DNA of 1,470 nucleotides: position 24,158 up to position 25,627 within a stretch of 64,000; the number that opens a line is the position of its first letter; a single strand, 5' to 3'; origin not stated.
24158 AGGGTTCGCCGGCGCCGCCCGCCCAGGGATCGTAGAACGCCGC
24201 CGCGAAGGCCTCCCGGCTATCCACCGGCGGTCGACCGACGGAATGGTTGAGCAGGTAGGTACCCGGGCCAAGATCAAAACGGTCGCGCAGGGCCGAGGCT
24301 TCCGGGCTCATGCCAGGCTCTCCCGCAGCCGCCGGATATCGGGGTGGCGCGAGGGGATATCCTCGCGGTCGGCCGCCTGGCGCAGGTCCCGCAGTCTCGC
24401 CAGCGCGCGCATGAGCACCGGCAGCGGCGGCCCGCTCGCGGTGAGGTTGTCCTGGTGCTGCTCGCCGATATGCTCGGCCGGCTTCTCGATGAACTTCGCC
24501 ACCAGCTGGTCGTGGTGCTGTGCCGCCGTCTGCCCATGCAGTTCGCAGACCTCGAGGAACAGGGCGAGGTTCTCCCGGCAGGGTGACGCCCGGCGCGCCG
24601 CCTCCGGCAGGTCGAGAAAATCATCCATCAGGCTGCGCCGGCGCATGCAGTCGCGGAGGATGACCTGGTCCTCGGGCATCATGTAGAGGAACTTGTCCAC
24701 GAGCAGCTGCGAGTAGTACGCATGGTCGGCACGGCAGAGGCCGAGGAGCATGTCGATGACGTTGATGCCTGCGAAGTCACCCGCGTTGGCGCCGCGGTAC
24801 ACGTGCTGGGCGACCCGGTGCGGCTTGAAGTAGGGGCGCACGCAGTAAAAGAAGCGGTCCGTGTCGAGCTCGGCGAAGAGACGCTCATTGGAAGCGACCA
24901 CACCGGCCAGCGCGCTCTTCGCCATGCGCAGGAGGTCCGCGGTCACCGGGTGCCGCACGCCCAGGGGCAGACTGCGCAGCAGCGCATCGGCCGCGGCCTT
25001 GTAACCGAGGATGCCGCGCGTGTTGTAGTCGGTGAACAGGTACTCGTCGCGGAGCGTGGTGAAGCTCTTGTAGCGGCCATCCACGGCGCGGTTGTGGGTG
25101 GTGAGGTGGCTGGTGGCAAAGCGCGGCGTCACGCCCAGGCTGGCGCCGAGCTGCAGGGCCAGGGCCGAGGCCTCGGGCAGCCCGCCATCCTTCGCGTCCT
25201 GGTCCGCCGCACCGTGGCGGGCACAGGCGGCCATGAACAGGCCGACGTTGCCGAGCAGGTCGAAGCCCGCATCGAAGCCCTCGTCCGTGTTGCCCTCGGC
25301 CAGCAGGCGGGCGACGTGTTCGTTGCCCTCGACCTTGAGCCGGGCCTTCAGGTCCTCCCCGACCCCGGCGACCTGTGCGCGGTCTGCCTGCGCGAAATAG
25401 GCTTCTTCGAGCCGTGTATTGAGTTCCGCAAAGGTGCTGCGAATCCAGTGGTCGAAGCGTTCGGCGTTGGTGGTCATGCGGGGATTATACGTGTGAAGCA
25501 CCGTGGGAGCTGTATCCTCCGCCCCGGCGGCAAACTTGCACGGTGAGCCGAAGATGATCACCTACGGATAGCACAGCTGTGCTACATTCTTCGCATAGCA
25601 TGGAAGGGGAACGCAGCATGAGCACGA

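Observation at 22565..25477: Operon of a PrnB/IDO-like haem protein, a kynureninase-like PLP enzyme and ACP phosphodiesterase (candidate non-canonical aromatic amino-acid pathway)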

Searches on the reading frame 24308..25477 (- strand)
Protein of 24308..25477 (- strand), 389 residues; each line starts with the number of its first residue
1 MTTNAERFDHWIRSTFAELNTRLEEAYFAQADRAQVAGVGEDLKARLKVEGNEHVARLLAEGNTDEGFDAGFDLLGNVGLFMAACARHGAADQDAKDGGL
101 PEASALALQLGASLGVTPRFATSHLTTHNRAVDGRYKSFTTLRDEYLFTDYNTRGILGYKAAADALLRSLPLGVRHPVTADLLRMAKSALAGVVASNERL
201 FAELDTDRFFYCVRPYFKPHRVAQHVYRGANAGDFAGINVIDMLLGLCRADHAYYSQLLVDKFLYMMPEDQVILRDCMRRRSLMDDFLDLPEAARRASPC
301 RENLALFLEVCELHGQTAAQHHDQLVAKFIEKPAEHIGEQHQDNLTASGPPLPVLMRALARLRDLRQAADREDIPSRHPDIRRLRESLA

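Call 3: search_protein_families(library=pfam, proteins=[window:24308-25477:-], max_evalue=0.1)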
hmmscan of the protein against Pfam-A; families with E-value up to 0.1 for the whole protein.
window:24308-25477:- (389 aa): 2 families
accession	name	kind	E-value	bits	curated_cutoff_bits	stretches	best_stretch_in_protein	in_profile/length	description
PF08933.16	PrnB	-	5.9e-171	568.9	27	1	2-388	1-387/387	Monodechloroaminopyrrolnitrin synthase PrnB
PF25461.1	Beta-barrel_SelB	-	0.043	14.5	27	1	254-283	39-68/80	Selenocysteine-specific elongation factor, beta-barrel domain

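Call 4: search_protein_families(library=ncbifam, proteins=[window:24308-25477:-], max_evalue=0.1)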
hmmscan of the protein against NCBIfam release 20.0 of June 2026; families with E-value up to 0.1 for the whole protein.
window:24308-25477:- (389 aa): 1 family
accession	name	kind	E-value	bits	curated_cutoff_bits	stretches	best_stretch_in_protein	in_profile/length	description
NF011906.0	PRK15379.1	equivalog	0.077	12.3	499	0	272-325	112-165/317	SPI-1 type III secretion system effector SopD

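Call 5: search_solved_structures(query=window:24308-25477:-, max_evalue=1, show_alignments=2)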
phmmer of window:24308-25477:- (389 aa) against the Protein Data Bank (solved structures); distinct sequences matched with E-value up to 1: 6.
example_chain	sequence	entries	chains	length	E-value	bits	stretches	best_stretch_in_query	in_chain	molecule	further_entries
2nwb_A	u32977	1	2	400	1e-156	524.8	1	2-388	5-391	Conserved domain protein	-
1zee_A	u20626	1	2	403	1e-156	524.8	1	2-388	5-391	hypothetical protein SO4414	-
2v7i_A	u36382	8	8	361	8.4e-08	34.8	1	68-294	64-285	PRNB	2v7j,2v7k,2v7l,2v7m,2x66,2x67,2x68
9dfg_A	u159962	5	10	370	0.00056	22.2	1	114-285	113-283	PrnB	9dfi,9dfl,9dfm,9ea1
5cpc_A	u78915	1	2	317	0.7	12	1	271-327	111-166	Secreted effector protein SopD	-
7bwt_A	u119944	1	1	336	0.75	11.9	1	271-327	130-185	SPI-1 type III secretion system effector SopD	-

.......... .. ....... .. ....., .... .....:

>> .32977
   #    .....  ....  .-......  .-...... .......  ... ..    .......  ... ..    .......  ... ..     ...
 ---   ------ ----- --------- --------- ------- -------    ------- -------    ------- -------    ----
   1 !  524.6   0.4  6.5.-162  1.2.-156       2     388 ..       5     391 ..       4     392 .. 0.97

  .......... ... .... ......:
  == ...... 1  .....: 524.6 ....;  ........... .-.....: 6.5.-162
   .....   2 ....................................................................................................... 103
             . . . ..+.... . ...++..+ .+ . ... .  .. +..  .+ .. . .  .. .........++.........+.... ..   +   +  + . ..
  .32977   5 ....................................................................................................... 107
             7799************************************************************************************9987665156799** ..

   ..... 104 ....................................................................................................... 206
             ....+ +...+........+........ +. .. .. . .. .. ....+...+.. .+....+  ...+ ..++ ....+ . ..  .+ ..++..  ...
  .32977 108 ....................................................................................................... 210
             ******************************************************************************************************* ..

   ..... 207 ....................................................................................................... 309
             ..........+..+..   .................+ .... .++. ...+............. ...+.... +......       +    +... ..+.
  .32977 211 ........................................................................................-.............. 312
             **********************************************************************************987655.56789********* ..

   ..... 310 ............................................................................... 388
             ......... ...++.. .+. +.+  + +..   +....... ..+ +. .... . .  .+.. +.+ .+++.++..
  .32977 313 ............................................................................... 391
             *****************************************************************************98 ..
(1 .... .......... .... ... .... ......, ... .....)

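Call 12: find_homologous_proteins(query=window:24308-25477:-, max_evalue=0.00001)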
Query window:24308-25477:- (389 aa): 4596 proteins with E <= 0.00001 among 8000 candidates; the best 120 are listed.
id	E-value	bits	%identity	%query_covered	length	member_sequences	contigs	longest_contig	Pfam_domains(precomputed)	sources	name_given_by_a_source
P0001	5.7e-244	827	94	100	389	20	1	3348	PF08933.17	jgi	-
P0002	6.0e-232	787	90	100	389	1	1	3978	PF08933.17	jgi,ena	-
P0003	1.5e-226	770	88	100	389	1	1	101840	PF08933.17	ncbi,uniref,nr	ncbi:PrnB family protein [Pseudohaliea rubra]|uniref:Tryptophan 2,3-dioxygenase n=1 Tax=Pseudohaliea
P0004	4.9e-219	745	86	100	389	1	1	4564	PF08933.17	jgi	jgi:hypothetical protein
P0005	2.0e-211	720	83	100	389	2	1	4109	PF08933.17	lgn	-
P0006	1.4e-202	691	79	100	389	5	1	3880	PF08933.17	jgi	jgi:hypothetical protein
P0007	2.4e-201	687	79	100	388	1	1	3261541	PF08933.17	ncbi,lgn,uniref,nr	ncbi:conserved domain protein [Luminiphilus syltensis NOR5-1B]|uniref:Conserved domain protein n=1 T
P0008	2.4e-198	677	77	100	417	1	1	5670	PF08933.17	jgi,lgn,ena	-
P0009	2.5e-196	670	77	100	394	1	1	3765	PF08933.17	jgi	-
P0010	2.7e-196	670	77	100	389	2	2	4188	PF08933.17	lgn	-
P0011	6.2e-185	633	73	100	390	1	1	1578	PF08933.17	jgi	jgi:hypothetical protein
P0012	2.4e-181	621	73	100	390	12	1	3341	PF08933.17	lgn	-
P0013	5.9e-181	619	72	100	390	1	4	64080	PF08933.17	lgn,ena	-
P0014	3.2e-180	617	72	100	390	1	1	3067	PF08933.17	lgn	-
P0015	3.3e-180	617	71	100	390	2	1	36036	PF08933.17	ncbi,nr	ncbi:MAG: DUF1864 family protein [Xanthomonadales bacterium]|nr:DUF1864 family protein [Xanthomonada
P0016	3.6e-179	614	71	100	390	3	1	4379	PF08933.17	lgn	-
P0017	3.7e-179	614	71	100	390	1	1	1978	PF08933.17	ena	-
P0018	4.1e-179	613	71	100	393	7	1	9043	PF08933.17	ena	-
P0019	4.6e-179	613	71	100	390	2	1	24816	PF08933.17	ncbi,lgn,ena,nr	ncbi:MAG TPA: monodechloroaminopyrrolnitrin synthase PrnB family protein [Xanthomonadales bacterium]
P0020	5.7e-179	613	71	100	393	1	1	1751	PF08933.17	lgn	-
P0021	1.5e-178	612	71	100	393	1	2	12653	PF08933.17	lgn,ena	-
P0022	5.0e-178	610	71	99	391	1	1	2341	PF08933.17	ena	-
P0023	7.8e-178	609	70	100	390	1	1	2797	PF08933.17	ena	-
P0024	1.8e-177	608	70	100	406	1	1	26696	PF08933.17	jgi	-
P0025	3.0e-177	607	70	100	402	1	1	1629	PF08933.17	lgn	-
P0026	5.8e-177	606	71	99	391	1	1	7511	PF08933.17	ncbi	-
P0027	9.9e-177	606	69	100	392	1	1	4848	PF08933.17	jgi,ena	-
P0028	1.2e-176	605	72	100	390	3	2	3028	PF08933.17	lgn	-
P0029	1.6e-176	605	69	100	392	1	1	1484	PF08933.17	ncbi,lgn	ncbi:MAG: monodechloroaminopyrrolnitrin synthase PrnB family protein, partial [Pseudomonadales bacte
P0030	2.8e-176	604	70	100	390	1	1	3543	PF08933.17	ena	-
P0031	8.6e-176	602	71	100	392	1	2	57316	PF08933.17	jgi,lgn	jgi:hypothetical protein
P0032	1.5e-175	602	70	100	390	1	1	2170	PF08933.17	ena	-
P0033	1.7e-175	601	70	100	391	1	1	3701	PF08933.17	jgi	jgi:hypothetical protein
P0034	5.2e-175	600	70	100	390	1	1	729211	PF08933.17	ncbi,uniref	ncbi:PrnB family protein [Elongatibacter sediminis]|uniref:Monodechloroaminopyrrolnitrin synthase Pr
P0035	9.5e-175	599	70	100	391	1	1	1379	PF08933.17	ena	-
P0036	1.3e-174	599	71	100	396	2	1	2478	PF08933.17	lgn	-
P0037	2.4e-174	598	69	100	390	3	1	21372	PF08933.17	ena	-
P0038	3.3e-174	597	70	100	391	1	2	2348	PF08933.17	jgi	jgi:hypothetical protein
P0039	3.3e-174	597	70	100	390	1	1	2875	PF08933.17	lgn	-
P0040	7.7e-174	596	69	100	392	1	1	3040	PF08933.17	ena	-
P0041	2.5e-173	594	70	98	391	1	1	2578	PF08933.17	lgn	-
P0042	5.1e-173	593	70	100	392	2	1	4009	PF08933.17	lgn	-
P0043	5.8e-173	593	70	100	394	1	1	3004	PF08933.17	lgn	-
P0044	5.8e-173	593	69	96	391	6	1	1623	PF08933.17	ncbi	ncbi:MAG: PrnB family protein [Gammaproteobacteria bacterium]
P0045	1.8e-172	592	70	100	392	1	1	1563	PF08933.17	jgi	jgi:hypothetical protein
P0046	7.9e-172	589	69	100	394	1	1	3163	PF08933.17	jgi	jgi:Domain of unknown function (DUF1864)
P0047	1.3e-171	589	70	100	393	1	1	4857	PF08933.17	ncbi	-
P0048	1.3e-171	589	67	100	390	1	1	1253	PF08933.17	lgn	-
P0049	8.7e-171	586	68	100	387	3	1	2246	PF08933.17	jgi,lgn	jgi:hypothetical protein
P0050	1.6e-170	585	66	100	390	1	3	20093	PF08933.17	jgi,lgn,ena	-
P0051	4.2e-170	584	68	100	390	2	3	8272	PF08933.17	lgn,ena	-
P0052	7.6e-170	583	68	100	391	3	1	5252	PF08933.17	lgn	-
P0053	1.3e-169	582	68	100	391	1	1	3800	PF08933.17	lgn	-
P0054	3.1e-169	581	68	100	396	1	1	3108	PF08933.17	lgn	-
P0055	3.5e-169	581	67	100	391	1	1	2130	PF08933.17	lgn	-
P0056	3.8e-169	581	68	100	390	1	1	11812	PF08933.17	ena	-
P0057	1.5e-168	579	69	100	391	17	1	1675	PF08933.17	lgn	-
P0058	2.5e-168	578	69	100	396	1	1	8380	PF08933.17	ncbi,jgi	jgi:hypothetical protein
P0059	6.7e-168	576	66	100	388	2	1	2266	PF08933.17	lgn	-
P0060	1.3e-167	576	66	100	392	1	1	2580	PF08933.17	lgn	-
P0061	1.6e-166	572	68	100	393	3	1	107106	PF08933.17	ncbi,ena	-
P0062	2.9e-166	571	67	100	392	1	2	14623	PF08933.17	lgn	-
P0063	4.5e-166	570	65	100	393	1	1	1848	PF08933.17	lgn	-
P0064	4.5e-166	570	65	100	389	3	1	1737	PF08933.17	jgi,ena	-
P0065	1.2e-165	569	65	100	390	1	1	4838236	PF08933.17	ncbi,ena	-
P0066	1.9e-165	568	68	96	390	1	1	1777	PF08933.17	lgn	-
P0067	2.1e-165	568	66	100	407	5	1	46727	PF08933.17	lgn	-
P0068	4.6e-164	564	65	100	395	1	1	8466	PF08933.17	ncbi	-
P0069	5.2e-164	564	65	100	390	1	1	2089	PF08933.17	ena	-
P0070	1.2e-163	562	66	100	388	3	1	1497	PF08933.17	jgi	jgi:hypothetical protein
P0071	1.4e-163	562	63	100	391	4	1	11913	PF08933.17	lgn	-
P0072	1.6e-163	562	65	100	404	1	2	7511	PF08933.17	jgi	jgi:hypothetical protein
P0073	1.7e-163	562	65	100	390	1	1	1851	PF08933.17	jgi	-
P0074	2.0e-163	562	65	100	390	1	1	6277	PF08933.17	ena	-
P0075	2.0e-163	562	65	100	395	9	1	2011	PF08933.17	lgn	-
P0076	3.8e-163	561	63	100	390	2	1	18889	PF08933.17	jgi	jgi:hypothetical protein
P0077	5.6e-163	560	65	100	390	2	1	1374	PF08933.17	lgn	-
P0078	6.4e-163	560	65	100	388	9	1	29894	PF08933.17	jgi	-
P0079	7.2e-163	560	64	100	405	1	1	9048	PF08933.17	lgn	-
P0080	8.8e-163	560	64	100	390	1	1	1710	PF08933.17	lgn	-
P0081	1.2e-162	559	65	100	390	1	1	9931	PF08933.17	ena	-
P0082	1.7e-162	559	65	100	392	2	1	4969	PF08933.17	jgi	-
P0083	2.1e-162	558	65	100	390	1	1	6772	PF08933.17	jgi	jgi:hypothetical protein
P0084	2.4e-162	558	63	100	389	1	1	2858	PF08933.17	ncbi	-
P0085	2.6e-162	558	65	100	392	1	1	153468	PF08933.17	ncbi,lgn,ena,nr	ncbi:MAG: DUF1864 family protein [Woeseiaceae bacterium]|nr:DUF1864 family protein [Woeseiaceae bact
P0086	2.8e-162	558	65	100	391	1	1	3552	PF08933.17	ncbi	-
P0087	3.0e-162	558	65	100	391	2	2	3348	PF08933.17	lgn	-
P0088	3.1e-162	558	63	100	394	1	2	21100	PF08933.17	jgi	jgi:hypothetical protein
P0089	4.5e-162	557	63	100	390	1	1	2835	PF08933.17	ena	-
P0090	5.2e-162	557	66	99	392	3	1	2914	PF08933.17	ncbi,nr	ncbi:MAG: DUF1864 family protein [Gammaproteobacteria bacterium]|nr:MAG: DUF1864 family protein [Gam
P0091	5.2e-162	557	64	100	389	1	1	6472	PF08933.17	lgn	-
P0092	8.5e-162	556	63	100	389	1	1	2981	PF08933.17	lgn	-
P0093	1.2e-161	556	65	100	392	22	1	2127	PF08933.17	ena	-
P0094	1.6e-161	555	65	100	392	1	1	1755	PF08933.17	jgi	jgi:Monodechloroaminopyrrolnitrin synthase PrnB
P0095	2.0e-161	555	64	100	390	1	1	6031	PF08933.17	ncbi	-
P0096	2.2e-161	555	65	100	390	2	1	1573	PF08933.17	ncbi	-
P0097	2.3e-161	555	62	100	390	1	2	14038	PF08933.17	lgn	-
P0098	2.3e-161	555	64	100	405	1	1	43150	PF08933.17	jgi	jgi:hypothetical protein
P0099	2.5e-161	555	66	100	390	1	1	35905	PF08933.17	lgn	-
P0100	3.1e-161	555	65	100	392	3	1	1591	PF08933.17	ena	-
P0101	3.1e-161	555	63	100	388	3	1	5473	PF08933.17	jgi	jgi:hypothetical protein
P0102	3.1e-161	555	64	99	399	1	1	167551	PF08933.17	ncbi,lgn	ncbi:MAG: monodechloroaminopyrrolnitrin synthase PrnB family protein [Pseudomonadota bacterium]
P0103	3.4e-161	554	65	100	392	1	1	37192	PF08933.17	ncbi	ncbi:MAG: PrnB family protein [Pseudomonadales bacterium]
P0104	3.6e-161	554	65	100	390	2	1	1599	PF08933.17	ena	-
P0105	3.9e-161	554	65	100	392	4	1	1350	PF08933.17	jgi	-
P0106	4.4e-161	554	64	100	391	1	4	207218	PF08933.17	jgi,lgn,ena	-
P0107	4.6e-161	554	64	100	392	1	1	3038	PF08933.17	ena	-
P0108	5.2e-161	554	64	100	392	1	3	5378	PF08933.17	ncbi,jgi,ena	-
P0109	5.6e-161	554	64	100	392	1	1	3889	PF08933.17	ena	-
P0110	5.8e-161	554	65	100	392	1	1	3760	PF08933.17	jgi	-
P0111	7.5e-161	553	64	100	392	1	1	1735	PF08933.17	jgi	-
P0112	1.0e-160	553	66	100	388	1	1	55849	PF08933.17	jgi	jgi:hypothetical protein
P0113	1.2e-160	553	63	100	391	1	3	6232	PF08933.17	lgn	-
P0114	1.2e-160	553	63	100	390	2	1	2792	PF08933.17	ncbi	-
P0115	1.5e-160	552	64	99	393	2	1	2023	PF08933.17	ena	-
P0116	1.6e-160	552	64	100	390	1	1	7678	PF08933.17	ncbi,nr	ncbi:MAG: DUF1864 family protein [Gammaproteobacteria bacterium]|nr:MAG: DUF1864 family protein [Gam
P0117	1.9e-160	552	63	100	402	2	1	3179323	PF08933.17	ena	-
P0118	1.9e-160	552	63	100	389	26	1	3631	PF08933.17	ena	-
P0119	3.2e-160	551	64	99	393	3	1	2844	PF08933.17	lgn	-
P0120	3.3e-160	551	63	100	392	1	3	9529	PF08933.17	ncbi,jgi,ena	-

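Call 14: find_related_loci(query=A1, collection=genome_contigs, flank=6000)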
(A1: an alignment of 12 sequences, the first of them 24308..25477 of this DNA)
Query A1 (389 aa) in genome_contigs; peptide patterns used: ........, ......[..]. (x = any residue, [..] = any of these).
600 stretches matched a pattern (row limit reached: there are more); 553 encode a relative of the query (tblastn E <= 1e-3); the best 80 are kept; 80 distinct loci.
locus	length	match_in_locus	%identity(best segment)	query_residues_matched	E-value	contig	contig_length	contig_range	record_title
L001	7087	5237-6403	93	1-389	0e+0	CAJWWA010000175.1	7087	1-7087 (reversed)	MAG TPA_asm: uncultured Halieaceae bacterium isolate ERR599053_bin.87_MetaBAT_v2.12.1_MAG genome assembly, contig: NODE_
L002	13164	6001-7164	79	1-388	0e+0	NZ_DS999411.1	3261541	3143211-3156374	Luminiphilus syltensis NOR5-1B scf_1109846220923, whole genome shotgun sequence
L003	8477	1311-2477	71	1-388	0e+0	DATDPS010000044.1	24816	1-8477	MAG TPA_asm: Lysobacterales bacterium isolate SMAG_U7927 k141_1597514, whole genome shotgun sequence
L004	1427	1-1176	69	1-389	0e+0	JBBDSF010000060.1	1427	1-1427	MAG: Pseudomonadales bacterium isolate LejiaC_53_24 Lejia_C_189213_length_1427_cov_13, whole genome shotgun sequence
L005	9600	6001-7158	71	1-385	0e+0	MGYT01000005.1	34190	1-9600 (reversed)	MAG: Gammaproteobacteria bacterium RIFCSPLOWO2_02_FULL_61_13 rifcsplowo2_02_scaffold_1113, whole genome shotgun sequence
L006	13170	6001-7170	70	1-389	3e-175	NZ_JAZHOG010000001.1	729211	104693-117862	Elongatibacter sediminis strain CH-27 NODE_1_length_729211_cov_85.557630, whole genome shotgun sequence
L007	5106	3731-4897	69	1-388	8e-177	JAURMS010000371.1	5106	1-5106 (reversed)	MAG: Gammaproteobacteria bacterium isolate SFB_Oligo_Co_42 k141_4499536, whole genome shotgun sequence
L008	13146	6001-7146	69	8-388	2e-170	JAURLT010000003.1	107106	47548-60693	MAG: Gammaproteobacteria bacterium isolate SFB_Oligo_Co_141 k141_36919, whole genome shotgun sequence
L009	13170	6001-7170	65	1-389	1e-169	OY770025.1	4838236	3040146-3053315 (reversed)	MAG: Halieaceae bacterium isolate be0d9eb2-b52a-4bc9-8e92-bcc4cc03a159 genome assembly, chromosome: 1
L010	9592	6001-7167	66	1-388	4e-169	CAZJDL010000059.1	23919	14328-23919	MAG TPA_asm: uncultured Pseudomonadales bacterium isolate SRP345593_co1_169 genome assembly, contig: NODE_379_length_239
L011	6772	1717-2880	63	1-388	1e-169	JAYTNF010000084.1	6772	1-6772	MAG: Cytophagales bacterium isolate GFS_3882 GFS_3882_83, whole genome shotgun sequence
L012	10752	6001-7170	65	1-389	8e-168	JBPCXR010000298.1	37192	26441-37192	MAG: Pseudomonadales bacterium isolate MAG_seacave_11 S1Ck127_4649037, whole genome shotgun sequence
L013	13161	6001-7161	63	1-388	1e-167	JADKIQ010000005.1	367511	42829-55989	MAG: Sphingobacteriales bacterium isolate Skiv_18-Q3-R9-52_MAXAC.081 tig00004985-10-3668640, whole genome shotgun sequen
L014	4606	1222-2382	63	1-388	1e-171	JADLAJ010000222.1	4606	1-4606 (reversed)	MAG: Chitinophagales bacterium isolate SJ124 c_000000864928, whole genome shotgun sequence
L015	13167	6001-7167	64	1-389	2e-166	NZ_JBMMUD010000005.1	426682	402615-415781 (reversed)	Pseudoalteromonas sp. SS15 contig5, whole genome shotgun sequence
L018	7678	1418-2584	63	1-388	5e-166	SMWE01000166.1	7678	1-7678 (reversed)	MAG: Gammaproteobacteria bacterium isolate N075bin63 k141_1596786, whole genome shotgun sequence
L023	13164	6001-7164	65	2-388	7e-165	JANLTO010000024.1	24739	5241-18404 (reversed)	MAG: Lysobacterales bacterium isolate OTE_25_metabat_167 OTE_25_k141_3807992, whole genome shotgun sequence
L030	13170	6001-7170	63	1-389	2e-163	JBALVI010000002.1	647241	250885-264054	MAG: Halioglobus sp. isolate 5NakV-04 NODE_9_length_647241_cov_83.088842, whole genome shotgun sequence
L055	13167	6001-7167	65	2-389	4e-161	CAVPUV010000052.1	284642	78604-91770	MAG: uncultured Gammaproteobacteria bacterium isolate MFD10097.bin.2.2 genome assembly, contig: contig_3513, whole genom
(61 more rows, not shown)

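Call 16: find_encoding_contigs(protein=window:24308-25477:-, flank=10000, max_places=3)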
Protein window:24308-25477:- (389 aa): 1 contig read that carries it; 1 place shown.
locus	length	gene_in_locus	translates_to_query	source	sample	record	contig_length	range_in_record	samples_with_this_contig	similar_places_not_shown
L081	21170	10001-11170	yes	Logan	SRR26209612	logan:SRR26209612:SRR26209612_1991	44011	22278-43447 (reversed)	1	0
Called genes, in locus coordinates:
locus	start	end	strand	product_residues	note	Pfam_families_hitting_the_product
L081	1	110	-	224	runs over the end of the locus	?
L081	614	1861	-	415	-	PF03069:FmdA_AmdA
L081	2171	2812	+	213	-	PF16036:Chalcone_3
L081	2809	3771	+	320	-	PF13621:Cupin_8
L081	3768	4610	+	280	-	PF00561:Abhydrolase_1, PF12146:Hydrolase_4, PF12697:Abhydrolase_6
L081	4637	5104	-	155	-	-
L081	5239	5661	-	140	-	PF00903:Glyoxalase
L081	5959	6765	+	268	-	PF13489:Methyltransf_23, PF08241:Methyltransf_11, PF08242:Methyltransf_12, PF13649:Methyltransf_25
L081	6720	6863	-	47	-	-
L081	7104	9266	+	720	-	PF00930:DPPIV_N, PF02129:Peptidase_S15 (weak), PF20434:BD-FAE (faint), PF01738:DLH, PF12146:Hydrolase_4 (faint), PF00326:Peptidase_S9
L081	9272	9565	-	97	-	PF05016:ParE_toxin (weak)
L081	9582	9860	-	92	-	PF01402:RHH_1 (faint)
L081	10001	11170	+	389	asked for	PF08933:PrnB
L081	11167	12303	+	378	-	PF00266:Aminotran_5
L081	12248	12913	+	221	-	PF04336:ACP_PD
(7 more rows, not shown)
